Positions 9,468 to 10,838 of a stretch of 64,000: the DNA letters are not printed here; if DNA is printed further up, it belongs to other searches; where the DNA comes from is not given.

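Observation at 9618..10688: Uncharacterised 356-aa gene wedged between pafA and pafBC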

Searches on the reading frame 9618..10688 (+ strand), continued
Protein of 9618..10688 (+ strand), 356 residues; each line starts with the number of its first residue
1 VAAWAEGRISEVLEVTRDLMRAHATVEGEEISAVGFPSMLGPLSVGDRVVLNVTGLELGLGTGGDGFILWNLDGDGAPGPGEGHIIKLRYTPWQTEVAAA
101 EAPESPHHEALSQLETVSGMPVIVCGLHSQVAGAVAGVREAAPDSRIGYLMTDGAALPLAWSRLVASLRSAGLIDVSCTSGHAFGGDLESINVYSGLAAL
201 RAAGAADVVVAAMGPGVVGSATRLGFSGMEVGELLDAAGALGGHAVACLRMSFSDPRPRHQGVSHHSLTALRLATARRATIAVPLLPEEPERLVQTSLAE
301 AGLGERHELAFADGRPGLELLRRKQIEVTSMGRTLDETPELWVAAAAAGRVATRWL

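Call 37: search_protein_families(library=ncbifam, proteins=[L017:5291-6433:+, L017:6485-7357:+, L017:7373-8044:+, L017:8041-8856:+, L017:8853-10004:+, L017:11098-11655:+, L017:11642-12862:+, L017:12846-13511:+, P0209, P0202], max_evalue=0.001)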
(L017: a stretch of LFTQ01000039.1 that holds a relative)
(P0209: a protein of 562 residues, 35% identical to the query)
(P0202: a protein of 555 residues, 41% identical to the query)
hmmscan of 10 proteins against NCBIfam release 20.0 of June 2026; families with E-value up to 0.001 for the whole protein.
L017:5291-6433:+ (380 aa): 2 families
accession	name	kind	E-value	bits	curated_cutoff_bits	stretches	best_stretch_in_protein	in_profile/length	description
NF040608.1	division_SteA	equivalog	5.5e-159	529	150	1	10-377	1-368/369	putative cytokinetic ring protein SteA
TIGR01378.1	thi_PPkinase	equivalog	3.6e-10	39.6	76.4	1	191-236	13-57/206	thiamine diphosphokinase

L017:6485-7357:+ (290 aa): 0 families

L017:7373-8044:+ (223 aa): 13 families
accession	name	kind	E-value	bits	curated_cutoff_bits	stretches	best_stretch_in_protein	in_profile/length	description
TIGR04182.1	glyco_TIGR04182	equivalog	7.5e-24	84.6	325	1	2-194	2-196/293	S-layer glycoprotein N-glycosyltransferase AglJ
NF010496.0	PRK13915.1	equivalog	1.5e-20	73.5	262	1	2-175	33-227/307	glucosyl-3-phosphoglycerate synthase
NF058614.1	PPMAGASynPpgS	equivalog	1.6e-13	50.6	370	1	4-75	4-74/226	polyprenyl-phospho-N-acetylgalactosaminyl synthase PpgS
TIGR03937.1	PgaC_IcaA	equivalog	5e-12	45.5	422.3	1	1-84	46-135/407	poly-beta-1,6-N-acetyl-D-glucosamine synthase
TIGR04283.1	glyco_like_mftF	equivalog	6.3e-11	42.3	182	1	2-84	1-82/221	TIGR04283 family arsenosugar biosynthesis glycosyltransferase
TIGR03965.1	mycofact_glyco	equivalog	2.2e-09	36.7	280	1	2-102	76-182/467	mycofactocin biosynthesis glycosyltransferase MftF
NF047588.1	GlcsyltransPgfSStrep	equivalog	3.5e-07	29.7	500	1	2-87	3-98/308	glycosyltransferase PgfS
NF041391.1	DPhHxTase_Halo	equivalog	5.3e-07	28.8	375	1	8-86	3-80/213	dolichyl-phosphate hexose transferase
NF041865.1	EpsU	equivalog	8.5e-07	28.3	700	1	3-68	42-112/394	exopolysaccharide biosynthesis GT2 family glycosyltransferase EpsU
NF007986.1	PRK10714.1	equivalog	1.7e-06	27.3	529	1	2-89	8-105/316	undecaprenyl-phosphate 4-deoxy-4-formamido-L-arabinose transferase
NF041875.1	EPS_EpsD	equivalog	4.4e-06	26.3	370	1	3-88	2-93/325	exopolysaccharide biosynthesis glycosyltransferase EpsD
TIGR03469.1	HpnB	hypoth_equivalog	9.2e-06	24.9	379.25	1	2-52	46-98/386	hopene-associated glycosyltransferase HpnB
NF047683.1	TeichurnBiosyTuaG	equivalog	1.2e-05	25.1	400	1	2-111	8-123/252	teichuronic acid biosynthesis protein TuaG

L017:8041-8856:+ (271 aa): 1 family
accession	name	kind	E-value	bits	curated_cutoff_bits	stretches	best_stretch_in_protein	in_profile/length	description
TIGR00445.1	mraY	equivalog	0.00081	18.9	192.05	0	34-226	29-245/321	phospho-N-acetylmuramoyl-pentapeptide-transferase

L017:8853-10004:+ (383 aa): 54 families (the best 25 are shown)
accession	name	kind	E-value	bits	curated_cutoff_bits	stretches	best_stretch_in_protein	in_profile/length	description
TIGR01883.1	PepT-like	hypoth_equivalog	1.6e-111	372.8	274.25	1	14-373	1-359/361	peptidase T-like protein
NF003976.0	PRK05469.1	subfamily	9.5e-44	149.8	255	1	102-378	129-406/409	tripeptide aminopeptidase PepT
NF009920.0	PRK13381.1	subfamily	1.3e-40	139.5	293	1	99-378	129-409/412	peptidase T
TIGR01910.1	DapE-ArgE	subfamily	2.5e-36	125.7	217.6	1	21-369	6-373/373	ArgE/DapE family deacylase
NF004788.0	PRK06133.1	subfamily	1.5e-35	122.9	349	1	33-375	67-411/417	glutamate carboxypeptidase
NF005602.0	PRK07338.1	equivalog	1.1e-29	103.2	357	1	79-364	97-386/409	hydrolase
NF006399.0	PRK08651.1-2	equivalog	8.2e-27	94.2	381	2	13-221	4-213/405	succinyl-diaminopimelate desuccinylase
TIGR01882.1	peptidase-T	equivalog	1e-26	93.8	285.75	1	102-379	130-408/410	peptidase T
NF006365.0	PRK08588.1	subfamily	1e-25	90.9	289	1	14-374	8-377/383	succinyl-diaminopimelate desuccinylase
TIGR01892.1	AcOrn-deacetyl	equivalog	2.6e-25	89.2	297.7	1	32-370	17-361/365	acetylornithine deacetylase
TIGR01891.1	amidohydrolases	subfamily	7e-24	84.6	153.75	1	28-352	14-344/366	amidohydrolase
NF009557.0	PRK13009.1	equivalog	1.6e-23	83.4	284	2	190-375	185-372/377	succinyl-diaminopimelate desuccinylase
NF006400.0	PRK08651.1-3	equivalog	2.7e-23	82.4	374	1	13-375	13-404/410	succinyl-diaminopimelate desuccinylase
NF005710.0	PRK07522.1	subfamily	2.2e-21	76.4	412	1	33-375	29-386/391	acetylornithine deacetylase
TIGR01900.1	dapE-gram_pos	equivalog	9.7e-21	74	304.2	1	13-372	3-348/351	succinyl-diaminopimelate desuccinylase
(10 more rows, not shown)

L017:11098-11655:+ (185 aa): 9 families
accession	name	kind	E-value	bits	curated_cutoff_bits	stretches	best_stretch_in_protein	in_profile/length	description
NF008736.0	PRK11762.1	equivalog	1.7e-26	92.9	169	1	10-171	7-170/186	ADP compounds hydrolase NudE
NF011585.0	PRK15009.1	equivalog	3.9e-17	62.6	234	1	37-173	34-179/191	GDP-mannose pyrophosphatase NudK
TIGR00052.1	TIGR00052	subfamily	6.6e-16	58.4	79.55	1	38-174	34-182/188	nudix-type nucleoside diphosphatase, YffH/AdpP family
NF008003.0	PRK10729.1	equivalog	6.1e-09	35.5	248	1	39-130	48-145/210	ADP-ribose diphosphatase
TIGR02705.1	nudix_YtkD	equivalog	3.6e-06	26.6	154.4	1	41-114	17-84/156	RNA deprotection pyrophosphohydrolase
TIGR00586.1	mutt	equivalog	3.2e-05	23.9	97.9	1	57-111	14-68/129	8-oxo-dGTP diphosphatase MutT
NF006530.0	PRK08999.1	equivalog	9.6e-05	21.6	245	1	57-112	15-70/315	Nudix family hydrolase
NF008044.0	PRK10776.1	equivalog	0.00046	20.1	148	1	60-112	16-68/130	8-oxo-dGTP diphosphatase MutT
NF041652.1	Nud_hyd_Dein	equivalog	0.00051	20.3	200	1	43-116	10-84/152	Nudix hydrolase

L017:11642-12862:+ (406 aa): 2 families
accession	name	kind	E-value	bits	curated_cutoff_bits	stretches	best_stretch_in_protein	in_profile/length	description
TIGR00375.1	TIGR00375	hypoth_equivalog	1.7e-73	248.2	326.6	1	31-393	17-374/374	TIGR00375 family protein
NF033497.1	rubre_like_arch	subfamily_domain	0.00026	20.6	32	1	271-292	3-24/34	rubrerythrin-like domain-containing protein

L017:12846-13511:+ (221 aa): 0 families

P0209 (562 aa): 10 families
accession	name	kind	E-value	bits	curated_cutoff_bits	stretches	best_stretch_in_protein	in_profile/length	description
NF008736.0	PRK11762.1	equivalog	6.3e-21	74.7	169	1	388-539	10-163/186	ADP compounds hydrolase NudE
TIGR00052.1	TIGR00052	subfamily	3.1e-14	53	79.55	1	415-506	36-136/188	nudix-type nucleoside diphosphatase, YffH/AdpP family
NF008003.0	PRK10729.1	equivalog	2.5e-08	33.5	248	1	415-503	49-143/210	ADP-ribose diphosphatase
NF011585.0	PRK15009.1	equivalog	8.2e-08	32.1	234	1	415-552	37-185/191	GDP-mannose pyrophosphatase NudK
TIGR02705.1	nudix_YtkD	equivalog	5.3e-07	29.3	154.4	1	414-506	15-101/156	RNA deprotection pyrophosphohydrolase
NF008044.0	PRK10776.1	equivalog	6.7e-07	29.3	148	1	431-505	12-84/130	8-oxo-dGTP diphosphatase MutT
NF041652.1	Nud_hyd_Dein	equivalog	1.3e-06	28.8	200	1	424-490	14-83/152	Nudix hydrolase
NF001938.0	PRK00714.1-5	equivalog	8.6e-05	22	116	1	420-481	10-76/172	RNA pyrophosphohydrolase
TIGR00586.1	mutt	equivalog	0.00058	19.9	97.9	0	432-489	14-71/129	8-oxo-dGTP diphosphatase MutT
NF006530.0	PRK08999.1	equivalog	0.0009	18.4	245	0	426-490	9-73/315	Nudix family hydrolase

P0202 (555 aa): 12 families
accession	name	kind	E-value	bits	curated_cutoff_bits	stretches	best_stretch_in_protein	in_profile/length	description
NF008736.0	PRK11762.1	equivalog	4.7e-27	94.7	169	1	388-544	20-178/186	ADP compounds hydrolase NudE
TIGR00052.1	TIGR00052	subfamily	7.1e-19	68.1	79.55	1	404-539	35-182/188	nudix-type nucleoside diphosphatase, YffH/AdpP family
NF008003.0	PRK10729.1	equivalog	1.9e-15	56.7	248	1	404-540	48-194/210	ADP-ribose diphosphatase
NF011585.0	PRK15009.1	equivalog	2.5e-13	50.1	234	1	405-538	37-179/191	GDP-mannose pyrophosphatase NudK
NF041652.1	Nud_hyd_Dein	equivalog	5.2e-08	33.3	200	1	412-532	12-137/152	Nudix hydrolase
NF006530.0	PRK08999.1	equivalog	8.5e-07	28.3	245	1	418-480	11-73/315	Nudix family hydrolase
NF001938.0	PRK00714.1-5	equivalog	4.5e-05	22.9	116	1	407-472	7-77/172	RNA pyrophosphohydrolase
TIGR02705.1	nudix_YtkD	equivalog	5.7e-05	22.7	154.4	1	442-475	47-80/156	RNA deprotection pyrophosphohydrolase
TIGR00586.1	mutt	equivalog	0.00013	22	97.9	1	420-475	12-67/129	8-oxo-dGTP diphosphatase MutT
NF001299.0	PRK00241.1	equivalog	0.00013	21.5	158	1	417-515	138-231/263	NAD(+) diphosphatase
NF007834.0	PRK10546.1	equivalog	0.00033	20.5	156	1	418-472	7-62/135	pyrimidine (deoxy)nucleoside triphosphate diphosphatase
NF008044.0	PRK10776.1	equivalog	0.00047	20.1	148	1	439-475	30-66/130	8-oxo-dGTP diphosphatase MutT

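Call 44: find_homologous_proteins(query=L066:9890-11938:+, max_evalue=1e-10)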
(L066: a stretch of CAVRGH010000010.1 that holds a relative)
Query L066:9890-11938:+ (683 aa): 203 proteins with E <= 1e-10 among 8000 candidates; the best 120 are listed.
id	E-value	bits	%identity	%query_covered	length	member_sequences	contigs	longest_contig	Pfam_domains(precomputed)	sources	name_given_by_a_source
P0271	8.0e-171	588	79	49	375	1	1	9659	PF12982.13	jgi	jgi:Protein of unknown function (DUF3866)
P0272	6.5e-168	578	66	57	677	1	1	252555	PF12982.13,PF13280.13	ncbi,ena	-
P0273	9.5e-165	568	76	49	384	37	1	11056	PF12982.13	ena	-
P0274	2.8e-163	563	48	98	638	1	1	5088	PF12982.13,PF13280.13,PF25583.2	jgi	jgi:predicted DNA-binding transcriptional regulator YafY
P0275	4.1e-163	562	75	49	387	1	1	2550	PF12982.13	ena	-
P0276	6.7e-161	555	76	50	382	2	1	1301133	PF12982.13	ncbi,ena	-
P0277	3.3e-160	553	78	46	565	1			PF03136.21,PF12982.13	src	-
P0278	8.5e-157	542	74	50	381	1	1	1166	PF12982.13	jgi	jgi:hypothetical protein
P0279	2.4e-154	533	69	34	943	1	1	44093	PF12982.13,PF19187.7,PF13280.13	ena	-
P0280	1.9e-153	531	69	54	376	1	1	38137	PF12982.13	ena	-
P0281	3.4e-153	530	69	50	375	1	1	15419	PF12982.13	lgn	-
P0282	4.8e-150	519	69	50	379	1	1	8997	PF12982.13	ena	-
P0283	1.5e-147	511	69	50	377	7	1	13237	PF12982.13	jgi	jgi:hypothetical protein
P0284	6.5e-136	473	77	42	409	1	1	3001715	PF12982.13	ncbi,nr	ncbi:MAG: DUF3866 family protein [Acidimicrobiia bacterium]|nr:DUF3866 family protein [Acidimicrobii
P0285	5.3e-135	470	83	39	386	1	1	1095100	PF12982.13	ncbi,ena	-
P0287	9.8e-120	419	62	50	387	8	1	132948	PF12982.13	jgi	jgi:hypothetical protein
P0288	8.7e-119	416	61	50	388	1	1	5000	PF12982.13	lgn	-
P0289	2.2e-114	401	60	50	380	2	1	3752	PF12982.13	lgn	-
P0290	2.8e-114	401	60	50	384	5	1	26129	PF12982.13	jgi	-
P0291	5.4e-110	387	70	20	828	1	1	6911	PF12982.13,PF13280.13,PF25583.2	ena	-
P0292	1.2e-105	373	59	49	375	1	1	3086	PF12982.13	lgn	-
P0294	1.1e-99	353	42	96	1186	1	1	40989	PF12982.13,PF19187.7,PF25583.2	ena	-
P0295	1.1e-98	350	56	49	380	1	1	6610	PF12982.13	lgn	-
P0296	1.8e-98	349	56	50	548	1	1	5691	PF10502.15,PF12982.13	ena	-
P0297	3.5e-97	345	53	49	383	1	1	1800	PF12982.13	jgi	jgi:hypothetical protein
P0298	5.0e-96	341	56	50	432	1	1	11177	PF10502.15,PF12982.13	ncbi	ncbi:MAG TPA: signal peptidase I, partial [Acidimicrobiales bacterium]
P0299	7.5e-94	334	53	51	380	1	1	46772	PF12982.13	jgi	jgi:hypothetical protein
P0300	1.0e-93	333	51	49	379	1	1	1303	PF12982.13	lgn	-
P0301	3.5e-93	331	54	50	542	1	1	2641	PF10502.15,PF12982.13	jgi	jgi:signal peptidase I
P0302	3.6e-92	328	86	15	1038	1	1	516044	PF12982.13,PF19187.7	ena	-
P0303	2.7e-91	325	55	50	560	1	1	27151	PF10502.15,PF12982.13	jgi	jgi:signal peptidase I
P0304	3.1e-91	325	50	50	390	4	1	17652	PF12982.13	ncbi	-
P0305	4.8e-91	324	52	49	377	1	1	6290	PF12982.13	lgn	-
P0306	5.5e-91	324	50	49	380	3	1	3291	PF12982.13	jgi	jgi:Protein of unknown function (DUF3866)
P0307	8.4e-91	323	52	50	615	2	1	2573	PF10502.15,PF12982.13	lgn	-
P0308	7.2e-89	317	51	48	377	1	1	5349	PF12982.13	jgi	jgi:hypothetical protein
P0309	9.2e-89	317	49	49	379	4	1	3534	PF12982.13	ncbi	ncbi:MAG TPA: DUF3866 family protein [Actinomycetota bacterium]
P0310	1.9e-86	309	47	50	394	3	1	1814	PF12982.13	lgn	-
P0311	4.5e-86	308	55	50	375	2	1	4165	PF12982.13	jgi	jgi:hypothetical protein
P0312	4.8e-86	308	49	50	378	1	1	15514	PF12982.13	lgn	-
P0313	1.2e-84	303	49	49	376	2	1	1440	PF12982.13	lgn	-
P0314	1.7e-83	299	49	51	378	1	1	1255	PF12982.13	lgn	-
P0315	1.9e-83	299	48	50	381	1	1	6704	PF12982.13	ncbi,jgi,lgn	-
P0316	2.3e-83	299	48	51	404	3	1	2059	PF12982.13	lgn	-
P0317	6.4e-83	297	84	22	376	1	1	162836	PF12982.13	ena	-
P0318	8.0e-83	297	68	18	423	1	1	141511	PF12982.13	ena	-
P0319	2.8e-82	295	46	50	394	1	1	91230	PF12982.13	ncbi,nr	ncbi:MAG: DUF3866 family protein [Peptococcaceae bacterium]|nr:DUF3866 family protein [Peptococcacea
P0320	4.1e-82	295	50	48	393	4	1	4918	PF12982.13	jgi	-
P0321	5.6e-82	294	44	51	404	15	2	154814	PF12982.13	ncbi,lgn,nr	ncbi:MAG: DUF3866 family protein [Firmicutes bacterium]|nr:DUF3866 family protein [Bacillota bacteri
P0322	2.4e-81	292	48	50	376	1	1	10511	PF12982.13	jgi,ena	-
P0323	2.5e-81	292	48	47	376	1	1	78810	PF12982.13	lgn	-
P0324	2.5e-81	292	47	50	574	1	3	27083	PF28549.1,PF12982.13,PF00293.35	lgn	-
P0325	7.9e-81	291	47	51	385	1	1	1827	PF12982.13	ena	-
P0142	2.6e-80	289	47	49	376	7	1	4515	PF12982.13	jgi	-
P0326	2.9e-80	289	54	43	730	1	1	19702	PF03136.21,PF12982.13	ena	-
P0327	3.5e-80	288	49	50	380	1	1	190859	PF12982.13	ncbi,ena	-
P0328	2.1e-79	286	64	28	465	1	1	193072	PF12982.13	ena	-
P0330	1.9e-78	283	47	51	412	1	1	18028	PF12982.13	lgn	-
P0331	6.5e-78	281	49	48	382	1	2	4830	PF12982.13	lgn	-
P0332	9.0e-78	280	44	62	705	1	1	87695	PF03136.21,PF12982.13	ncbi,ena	-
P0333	2.0e-77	279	42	49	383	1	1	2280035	PF12982.13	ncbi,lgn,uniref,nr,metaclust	ncbi:DUF3866 family protein [Thermosediminibacter oceani]|uniref:DUF3866 domain-containing protein n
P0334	3.0e-77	279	47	49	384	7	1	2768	PF12982.13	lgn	-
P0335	9.9e-77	277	79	16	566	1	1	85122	PF12982.13,PF13280.13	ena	-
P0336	1.6e-76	276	46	49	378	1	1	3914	PF12982.13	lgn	-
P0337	5.8e-76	274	48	47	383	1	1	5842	PF12982.13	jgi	jgi:hypothetical protein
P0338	8.3e-76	274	48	48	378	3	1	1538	PF12982.13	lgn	-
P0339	1.3e-75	273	49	49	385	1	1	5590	PF12982.13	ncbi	-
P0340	3.0e-75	272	46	47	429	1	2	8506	PF12982.13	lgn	-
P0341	6.1e-75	271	45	49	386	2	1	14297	PF12982.13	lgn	-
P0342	7.9e-75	271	45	49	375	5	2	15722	PF12982.13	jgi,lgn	-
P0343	9.8e-75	270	49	50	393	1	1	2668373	PF12982.13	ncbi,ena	-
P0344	1.1e-74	270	46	46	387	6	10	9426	PF12982.13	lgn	-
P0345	1.9e-74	269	44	49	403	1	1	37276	PF12982.13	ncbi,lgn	ncbi:MAG: DUF3866 family protein [Bacillota bacterium]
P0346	1.5e-73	266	47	49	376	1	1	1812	PF12982.13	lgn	-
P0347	1.9e-73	266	46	47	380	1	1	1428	PF12982.13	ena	-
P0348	3.9e-72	262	46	48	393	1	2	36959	PF12982.13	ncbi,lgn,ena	-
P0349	8.2e-72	261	65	31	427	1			PF12982.13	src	-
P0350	1.6e-71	260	48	49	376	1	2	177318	PF12982.13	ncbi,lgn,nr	ncbi:MAG: DUF3866 family protein [Bacillota bacterium]|nr:DUF3866 family protein [Bacillota bacteriu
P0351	3.8e-71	259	46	49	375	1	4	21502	PF12982.13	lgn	-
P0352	8.3e-71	257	47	49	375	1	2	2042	PF12982.13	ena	-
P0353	1.5e-70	257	71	26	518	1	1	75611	PF03136.21,PF12982.13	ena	-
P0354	3.3e-70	255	48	50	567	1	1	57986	PF12982.13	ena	-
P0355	5.2e-70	255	47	49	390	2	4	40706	PF12982.13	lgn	-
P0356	7.6e-70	254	45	49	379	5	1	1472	PF12982.13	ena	-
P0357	2.0e-69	253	47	49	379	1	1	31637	PF12982.13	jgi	jgi:Protein of unknown function (DUF3866)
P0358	3.3e-69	252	44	50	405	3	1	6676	PF12982.13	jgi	jgi:Protein of unknown function (DUF3866)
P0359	6.1e-69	251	43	49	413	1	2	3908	PF12982.13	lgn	-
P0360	9.6e-69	251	44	49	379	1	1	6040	PF12982.13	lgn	-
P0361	2.3e-68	249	44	48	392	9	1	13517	PF12982.13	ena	-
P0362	8.1e-68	248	43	49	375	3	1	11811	PF12982.13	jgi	jgi:hypothetical protein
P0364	1.9e-66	243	44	49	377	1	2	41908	PF12982.13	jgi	jgi:hypothetical protein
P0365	2.8e-66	242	44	49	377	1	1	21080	PF12982.13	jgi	jgi:hypothetical protein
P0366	6.4e-66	241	62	34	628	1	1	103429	PF12982.13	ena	-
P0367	1.1e-65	240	69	15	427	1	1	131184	PF12982.13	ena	-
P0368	1.4e-65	240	44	49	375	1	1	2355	PF12982.13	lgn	-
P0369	3.4e-65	239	45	49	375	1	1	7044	PF12982.13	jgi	jgi:hypothetical protein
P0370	4.1e-65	239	47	45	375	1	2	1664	PF12982.13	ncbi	-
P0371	1.1e-64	237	41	51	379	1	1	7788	PF12982.13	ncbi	-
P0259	1.3e-64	237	43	48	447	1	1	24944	PF12982.13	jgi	jgi:hypothetical protein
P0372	2.5e-64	236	47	48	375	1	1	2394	PF12982.13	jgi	jgi:hypothetical protein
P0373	3.6e-64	235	44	49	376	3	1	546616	PF12982.13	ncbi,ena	-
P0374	7.1e-64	235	44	53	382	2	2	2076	PF12982.13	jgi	jgi:Protein of unknown function (DUF3866)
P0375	1.7e-63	233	41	50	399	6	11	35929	PF12982.13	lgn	-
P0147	3.2e-63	232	43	48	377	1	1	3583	PF12982.13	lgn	-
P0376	4.6e-63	232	37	55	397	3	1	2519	PF12982.13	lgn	-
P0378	9.8e-63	231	66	24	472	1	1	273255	PF12982.13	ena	-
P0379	4.0e-62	229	40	49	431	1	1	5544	PF12982.13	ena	-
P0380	5.0e-62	228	44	49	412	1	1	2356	PF12982.13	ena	-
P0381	6.1e-62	228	43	49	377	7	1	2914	PF12982.13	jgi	jgi:hypothetical protein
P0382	8.4e-62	228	44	49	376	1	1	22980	PF12982.13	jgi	jgi:hypothetical protein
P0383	9.4e-62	227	43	51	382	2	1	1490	PF12982.13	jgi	jgi:hypothetical protein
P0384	9.7e-62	227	41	50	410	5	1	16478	PF12982.13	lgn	-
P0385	1.2e-61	227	44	49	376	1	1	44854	PF12982.13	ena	-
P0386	1.3e-61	227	40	50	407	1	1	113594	PF12982.13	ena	-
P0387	2.8e-61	226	41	50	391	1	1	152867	PF12982.13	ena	-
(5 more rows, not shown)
